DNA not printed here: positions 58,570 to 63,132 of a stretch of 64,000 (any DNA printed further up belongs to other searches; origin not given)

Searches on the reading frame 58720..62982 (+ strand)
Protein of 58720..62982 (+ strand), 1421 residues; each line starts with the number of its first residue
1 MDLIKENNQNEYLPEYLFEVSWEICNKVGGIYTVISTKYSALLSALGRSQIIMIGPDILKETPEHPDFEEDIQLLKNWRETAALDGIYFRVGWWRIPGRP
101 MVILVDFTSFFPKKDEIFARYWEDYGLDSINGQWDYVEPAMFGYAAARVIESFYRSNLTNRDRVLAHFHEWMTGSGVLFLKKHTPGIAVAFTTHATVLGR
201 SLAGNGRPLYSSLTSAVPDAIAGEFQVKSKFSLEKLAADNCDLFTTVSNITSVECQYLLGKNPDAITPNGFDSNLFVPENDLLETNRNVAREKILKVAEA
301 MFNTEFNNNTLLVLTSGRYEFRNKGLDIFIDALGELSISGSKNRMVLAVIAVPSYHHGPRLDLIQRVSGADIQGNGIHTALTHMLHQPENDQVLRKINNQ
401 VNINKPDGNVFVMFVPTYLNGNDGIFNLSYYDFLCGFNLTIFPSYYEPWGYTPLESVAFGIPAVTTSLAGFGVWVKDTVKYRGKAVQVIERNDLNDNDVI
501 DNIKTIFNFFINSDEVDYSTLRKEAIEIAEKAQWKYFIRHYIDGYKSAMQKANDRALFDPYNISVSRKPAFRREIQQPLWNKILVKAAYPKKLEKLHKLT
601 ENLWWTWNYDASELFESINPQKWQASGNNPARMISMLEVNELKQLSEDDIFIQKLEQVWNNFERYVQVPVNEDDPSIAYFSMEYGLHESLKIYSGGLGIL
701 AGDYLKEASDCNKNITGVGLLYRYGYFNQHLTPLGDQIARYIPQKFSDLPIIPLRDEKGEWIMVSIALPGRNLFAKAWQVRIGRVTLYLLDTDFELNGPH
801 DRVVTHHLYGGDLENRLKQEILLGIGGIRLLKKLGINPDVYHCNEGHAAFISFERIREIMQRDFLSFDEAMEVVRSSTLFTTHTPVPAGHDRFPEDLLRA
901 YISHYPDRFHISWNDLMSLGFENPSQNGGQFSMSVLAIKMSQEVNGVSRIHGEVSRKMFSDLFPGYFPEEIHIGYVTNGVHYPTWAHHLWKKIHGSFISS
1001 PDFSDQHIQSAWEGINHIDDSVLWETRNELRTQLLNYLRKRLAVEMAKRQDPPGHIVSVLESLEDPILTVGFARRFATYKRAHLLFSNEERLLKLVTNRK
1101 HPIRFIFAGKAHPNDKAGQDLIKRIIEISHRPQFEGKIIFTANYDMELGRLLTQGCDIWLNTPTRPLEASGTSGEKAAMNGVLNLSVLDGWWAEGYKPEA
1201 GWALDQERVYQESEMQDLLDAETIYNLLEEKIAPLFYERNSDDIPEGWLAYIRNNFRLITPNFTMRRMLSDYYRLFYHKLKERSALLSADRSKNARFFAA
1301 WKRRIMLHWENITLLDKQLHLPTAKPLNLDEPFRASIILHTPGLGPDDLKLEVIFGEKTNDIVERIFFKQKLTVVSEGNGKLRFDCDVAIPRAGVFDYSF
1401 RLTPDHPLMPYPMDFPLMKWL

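Call 70: search_protein_families(library=pfam, proteins=[window:58720-62982:+], max_evalue=0.00001)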
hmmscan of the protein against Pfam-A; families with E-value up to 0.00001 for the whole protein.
window:58720-62982:+ (1421 aa): 7 families
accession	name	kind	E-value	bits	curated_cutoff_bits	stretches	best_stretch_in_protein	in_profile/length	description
PF05693.19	Glycogen_syn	-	8.1e-91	306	27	2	19-342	1-325/639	Glycogen synthase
PF11897.13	DUF3417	-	9.2e-31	107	25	1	590-690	2-109/109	Protein of unknown function (DUF3417)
PF00343.26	Phosphorylase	-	1.6e-28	99.9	27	1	841-1190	220-579/713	Carbohydrate phosphorylase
PF08323.17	Glyco_transf_5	-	3.3e-12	47.1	22.7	1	20-256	5-225/239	Starch synthase catalytic domain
PF00534.26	Glycos_transf_1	-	1.9e-10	41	26.4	1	438-479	94-135/172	Glycosyl transferases group 1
PF13692.12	Glyco_trans_1_4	-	3.1e-07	31.2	27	0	432-478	72-118/142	Glycosyl transferases group 1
PF20706.3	GT4-conflict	-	1.1e-06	28.3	26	0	438-505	283-353/385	Family 4 Glycosyltransferase in conflict systems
